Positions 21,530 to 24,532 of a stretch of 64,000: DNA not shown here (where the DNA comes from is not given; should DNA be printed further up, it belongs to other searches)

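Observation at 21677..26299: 1540-aa fusion of an AMP-forming acyl-CoA ligase domain and a C-terminal GNAT acyltransferase, with ~700 aa of unknown sequence between them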

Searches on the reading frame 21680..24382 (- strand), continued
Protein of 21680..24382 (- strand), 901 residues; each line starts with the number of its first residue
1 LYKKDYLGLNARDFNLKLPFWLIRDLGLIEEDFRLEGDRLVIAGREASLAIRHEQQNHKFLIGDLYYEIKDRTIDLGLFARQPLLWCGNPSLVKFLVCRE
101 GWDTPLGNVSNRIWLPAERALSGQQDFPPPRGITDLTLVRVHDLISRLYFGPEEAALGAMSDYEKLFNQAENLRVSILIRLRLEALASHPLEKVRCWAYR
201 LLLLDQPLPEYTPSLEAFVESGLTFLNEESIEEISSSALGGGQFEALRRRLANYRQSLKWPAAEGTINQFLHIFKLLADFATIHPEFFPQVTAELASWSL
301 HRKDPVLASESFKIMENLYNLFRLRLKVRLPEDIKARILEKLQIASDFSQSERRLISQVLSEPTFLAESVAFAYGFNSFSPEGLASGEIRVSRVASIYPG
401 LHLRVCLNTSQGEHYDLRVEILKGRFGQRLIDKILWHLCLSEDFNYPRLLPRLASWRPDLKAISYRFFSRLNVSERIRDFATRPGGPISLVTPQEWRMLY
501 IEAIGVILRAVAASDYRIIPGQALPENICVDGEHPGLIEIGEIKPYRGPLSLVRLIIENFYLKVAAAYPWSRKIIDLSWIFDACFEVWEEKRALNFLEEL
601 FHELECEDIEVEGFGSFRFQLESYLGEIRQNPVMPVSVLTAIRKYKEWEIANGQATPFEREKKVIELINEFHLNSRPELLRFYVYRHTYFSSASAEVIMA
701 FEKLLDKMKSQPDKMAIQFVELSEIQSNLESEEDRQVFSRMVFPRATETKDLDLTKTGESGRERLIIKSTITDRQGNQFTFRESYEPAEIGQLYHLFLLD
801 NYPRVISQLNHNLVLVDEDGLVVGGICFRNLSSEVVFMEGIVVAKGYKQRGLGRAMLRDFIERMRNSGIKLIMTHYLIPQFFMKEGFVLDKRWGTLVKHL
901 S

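Call 26: fold_search(model_id=the predicted structure, library=pdb)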
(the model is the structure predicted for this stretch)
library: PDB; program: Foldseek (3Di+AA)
matches with E <= 10: 1549; with E <= 0.001: 30
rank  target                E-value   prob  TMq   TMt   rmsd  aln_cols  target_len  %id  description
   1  8rxr_B                4.6e-05  1.00  0.18  0.25  18.3       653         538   12  Crystal structure of VPS34 in complex with inhibitor SB02024 (released 2024-03-20)
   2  4rs2_B                8.5e-05  1.00  0.12  0.55   5.5       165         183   18  1.55 Angstrom Crystal Structure of GNAT Family N-acetyltransferase (YhbS) from Escherichia coli in Complex with CoA (released 2014-11-19)
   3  8rxr_A                1.4e-04  1.00  0.19  0.28  17.9       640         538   12  Crystal structure of VPS34 in complex with inhibitor SB02024 (released 2024-03-20)
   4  4uwh                  1.7e-04  1.00  0.20  0.28  18.6       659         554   12  Discovery of (2S)-8-((3R)-3-Methylmorpholin-4-yl)-1-(3-methyl-2-oxo- butyl)-2-(trifluoromethyl)-3,4-dihydro-2H-pyrimido( (released 2014-11-26)
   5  5dfz_C                1.9e-04  0.99  0.18  0.20  18.2       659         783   12  Structure of Vps34 complex II from S. cerevisiae. (released 2015-10-07)
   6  3ihy_D                2.1e-04  1.00  0.19  0.28  18.1       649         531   12  Human PIK3C3 crystal structure (released 2009-10-13)
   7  11yc                  2.2e-04  1.00  0.19  0.27  15.9       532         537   12  The structure of human Vacuolar Protein Sorting 34 catalytic domain bound to RD-II-123 (released 2026-03-25)
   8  4ph4                  2.4e-04  1.00  0.22  0.33  14.8       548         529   12  The crystal structure of Human VPS34 in complex with PIK-III (released 2014-10-29)
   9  3ls8_B                2.4e-04  1.00  0.20  0.29  17.2       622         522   12  Crystal structure of human PIK3C3 in complex with 3-[4-(4-Morpholinyl)thieno[3,2-d]pyrimidin-2-yl]-phenol (released 2010-03-23)
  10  5yk2                  2.9e-04  1.00  0.13  0.26  19.5       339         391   14  The complex structure of Rv3197-erythromycin from Mycobacterium tuberculosis (released 2018-02-07)
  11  6zwo_B                3.1e-04  0.99  0.18  0.12  19.6       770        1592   12  cryo-EM structure of human mTOR complex 2, focused on one half (released 2020-11-18)
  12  6ykg                  3.4e-04  1.00  0.21  0.29  17.5       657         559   12  Structure-based exploration of selectivity for ATM inhibitors in Huntingtons disease (released 2021-04-14)
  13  4rs2_A                3.7e-04  1.00  0.10  0.46   7.3       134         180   21  1.55 Angstrom Crystal Structure of GNAT Family N-acetyltransferase (YhbS) from Escherichia coli in Complex with CoA (released 2014-11-19)
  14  3ihy_A                3.9e-04  1.00  0.19  0.27  18.2       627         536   12  Human PIK3C3 crystal structure (released 2009-10-13)
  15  9e4v                  4.2e-04  1.00  0.20  0.29  18.2       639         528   13  The structure of human vacuolar protein sorting 34 catalytic domain bound to MES (released 2024-11-06)
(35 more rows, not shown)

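Call 33: search_protein_families(library=pfam, proteins=[P0213, P0221, P0224, P0240, P0242, P0243, P0255], max_evalue=0.001)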
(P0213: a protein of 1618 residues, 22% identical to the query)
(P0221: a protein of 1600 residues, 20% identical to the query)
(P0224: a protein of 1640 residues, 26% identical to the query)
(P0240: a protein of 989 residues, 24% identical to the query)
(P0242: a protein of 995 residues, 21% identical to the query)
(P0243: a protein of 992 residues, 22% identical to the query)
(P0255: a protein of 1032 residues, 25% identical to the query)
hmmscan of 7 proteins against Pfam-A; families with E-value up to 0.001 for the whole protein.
P0213 (1618 aa): 4 families
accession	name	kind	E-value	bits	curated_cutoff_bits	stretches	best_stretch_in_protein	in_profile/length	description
PF00501.34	AMP-binding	-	1.5e-67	228.5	29.9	1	167-541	8-384/384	AMP-binding enzyme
PF23562.2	AMP-binding_C_3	-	7.6e-13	49.4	20.8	1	583-702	7-122/124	AMP-binding enzyme C-terminal domain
PF00583.31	Acetyltransf_1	-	7.5e-08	33.1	20.7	1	1514-1601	27-116/116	Acetyltransferase (GNAT) family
PF13508.13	Acetyltransf_7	-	2.3e-06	28.3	27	1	1523-1602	2-83/84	Acetyltransferase (GNAT) domain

P0221 (1600 aa): 4 families
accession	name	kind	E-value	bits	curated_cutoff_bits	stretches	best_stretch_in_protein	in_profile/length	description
PF00501.34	AMP-binding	-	3.8e-63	214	29.9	1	145-511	16-384/384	AMP-binding enzyme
PF23562.2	AMP-binding_C_3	-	3.5e-14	53.7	20.8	1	550-669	7-122/124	AMP-binding enzyme C-terminal domain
PF00583.31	Acetyltransf_1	-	2.5e-06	28.2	20.7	1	1489-1571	28-116/116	Acetyltransferase (GNAT) family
PF13508.13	Acetyltransf_7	-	6.4e-06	26.9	27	1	1493-1572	2-83/84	Acetyltransferase (GNAT) domain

P0224 (1640 aa): 6 families
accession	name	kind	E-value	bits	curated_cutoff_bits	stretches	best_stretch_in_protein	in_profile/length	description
PF00501.34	AMP-binding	-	7.5e-61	206.5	29.9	1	146-531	1-384/384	AMP-binding enzyme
PF23562.2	AMP-binding_C_3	-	3.6e-10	40.7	20.8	1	572-691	7-122/124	AMP-binding enzyme C-terminal domain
PF00583.31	Acetyltransf_1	-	4.7e-08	33.8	20.7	1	1537-1605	28-97/116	Acetyltransferase (GNAT) family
PF13508.13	Acetyltransf_7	-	8.6e-07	29.7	27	1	1541-1602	2-63/84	Acetyltransferase (GNAT) domain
PF14542.12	Acetyltransf_CG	-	1.4e-05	25.6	30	1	1544-1616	2-73/80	GCN5-related N-acetyl-transferase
PF13527.13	Acetyltransf_9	-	0.00014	22.3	25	1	1571-1619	76-124/127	Acetyltransferase (GNAT) domain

P0240 (989 aa): 4 families
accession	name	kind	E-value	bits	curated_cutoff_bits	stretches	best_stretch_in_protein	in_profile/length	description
PF00583.31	Acetyltransf_1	-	5.6e-11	43.2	20.7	1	893-962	28-97/116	Acetyltransferase (GNAT) family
PF13508.13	Acetyltransf_7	-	1.3e-08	35.5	27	1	897-977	2-83/84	Acetyltransferase (GNAT) domain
PF23562.2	AMP-binding_C_3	-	2.1e-07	31.8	20.8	1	1-94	34-122/124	AMP-binding enzyme C-terminal domain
PF14542.12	Acetyltransf_CG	-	3.7e-05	24.2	30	1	902-959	4-59/80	GCN5-related N-acetyl-transferase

P0242 (995 aa): 4 families
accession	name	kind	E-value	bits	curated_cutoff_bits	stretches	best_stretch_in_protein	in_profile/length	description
PF00583.31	Acetyltransf_1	-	5.5e-10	40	20.7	1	893-957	33-98/116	Acetyltransferase (GNAT) family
PF13508.13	Acetyltransf_7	-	1.8e-08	35.1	27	1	893-970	3-82/84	Acetyltransferase (GNAT) domain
PF14542.12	Acetyltransf_CG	-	1.1e-05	25.9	30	1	897-956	4-62/80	GCN5-related N-acetyl-transferase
PF13673.13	Acetyltransf_10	-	0.00019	21.8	23.6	1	883-952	20-85/128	Acetyltransferase (GNAT) domain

P0243 (992 aa): 3 families
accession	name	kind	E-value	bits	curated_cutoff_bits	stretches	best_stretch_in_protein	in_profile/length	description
PF00583.31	Acetyltransf_1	-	7.5e-07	29.9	20.7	1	892-978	27-116/116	Acetyltransferase (GNAT) family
PF13673.13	Acetyltransf_10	-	7.2e-05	23.2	23.6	1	878-965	7-92/128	Acetyltransferase (GNAT) domain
PF13508.13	Acetyltransf_7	-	0.00017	22.4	27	1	902-979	4-83/84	Acetyltransferase (GNAT) domain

P0255 (1032 aa): 0 families

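Call 39: predict_structure(alignment_id=A2)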
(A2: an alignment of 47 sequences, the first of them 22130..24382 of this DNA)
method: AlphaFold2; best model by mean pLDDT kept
length: 751 residues; sequences in the alignment: 47
mean_pLDDT: 89.0   pTM: 0.86
mean pLDDT of the five models: 89.0, 88.2, 87.3, 86.2, 86.0
residues with pLDDT >= 90: 492; 70-90: 218; 50-70: 26; < 50: 15
segments of 3 or more residues with pLDDT < 50: 238-240, 485-489, 747-751
pLDDT, mean of each block of 10 residues (from residue 1): 75 90 89 89 85 86 93 93 94 92 90 81 72 91 94 91 89 88 93 94 74 83 90 68 82 91 91 96 92 97 95 97 92 93 95 96 95 84 86 87 94 93 88 95 91 93 89 89 57 86 95 93 89 82 92 96 92 92 92 95 95 92 90 86 92 91 92 84 94 93 92 84 92 91 62 31
secondary structure, 60 per line:
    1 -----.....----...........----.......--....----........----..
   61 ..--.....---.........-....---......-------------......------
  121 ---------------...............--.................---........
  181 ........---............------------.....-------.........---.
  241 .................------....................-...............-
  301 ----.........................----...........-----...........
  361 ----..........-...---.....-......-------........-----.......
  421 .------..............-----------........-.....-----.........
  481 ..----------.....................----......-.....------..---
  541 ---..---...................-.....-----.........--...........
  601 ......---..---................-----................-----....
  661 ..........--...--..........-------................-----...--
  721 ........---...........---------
elements in order (helices of 4 or more, strands of 3 or more residues): E6-10 E15-19 H20-25 E33-36 E39-42 E47-54 E59-62 E65-69 E73-75 H76-81 H83-86 H90-95 E109-114 H136-150 H153-169 H173-188 H192-203 H216-220 H228-236 H240-257 H264-283 H285-299 H305-329 H334-341 E342-344 H350-360 H365-374 H382-386 E388-393 E401-408 E414-421 H428-441 E453-457 E462-466 H473-482 H493-513 H520-523 H549-567 H569-573 H579-587 H590-606 H617-630 H636-651 H657-670 H678-687 H695-710 H721-728 H732-742

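Call 55: search_protein_families(library=pfam, alignment_id=A3, max_evalue=0.00001)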
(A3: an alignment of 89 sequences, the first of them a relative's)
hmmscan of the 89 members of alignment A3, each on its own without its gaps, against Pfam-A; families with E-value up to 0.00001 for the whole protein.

A. member 1, L004:3720-5846:- (708 aa): 0 families

B. families by the number of members that match (of 89 scanned): 78 families (the first 25 are shown)
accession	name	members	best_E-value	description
PF01977.22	UbiD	3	4.4e-86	3-octaprenyl-4-hydroxybenzoate carboxy-lyase Rift-related domain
PF20696.2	UbiD_C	3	2e-53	3-octaprenyl-4-hydroxybenzoate carboxy-lyase C-terminal domain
PF01475.25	FUR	3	6.4e-31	Ferric uptake regulator family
PF20695.2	UbiD_N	3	5e-25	3-octaprenyl-4-hydroxybenzoate carboxy-lyase N-terminal domain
PF00999.27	Na_H_Exchanger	2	8.3e-54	Sodium/hydrogen exchanger, transmembrane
PF01040.23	UbiA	2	7.8e-43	UbiA prenyltransferase family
PF13036.11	LpoB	2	2.5e-42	Peptidoglycan-synthase activator LpoB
PF07690.21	MFS_1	2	2.8e-28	Major Facilitator Superfamily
PF13367.11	PrsW-protease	2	4.6e-24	PrsW family intramembrane metalloprotease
PF00392.27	GntR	2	2.4e-18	Bacterial regulatory proteins, gntR family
PF07786.18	HGSNAT_cat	2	3.3e-17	Heparan-alpha-glucosaminide N-acetyltransferase, catalytic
PF13428.12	TPR_14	2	1.7e-15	Tetratricopeptide repeat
PF01381.28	HTH_3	2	1.4e-14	Helix-turn-helix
PF01654.22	Cyt_bd_oxida_I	2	1.9e-13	Cytochrome bd terminal oxidase subunit I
PF13442.11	Cytochrome_CBB3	2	2.9e-11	Cytochrome C oxidase, cbb3-type, subunit III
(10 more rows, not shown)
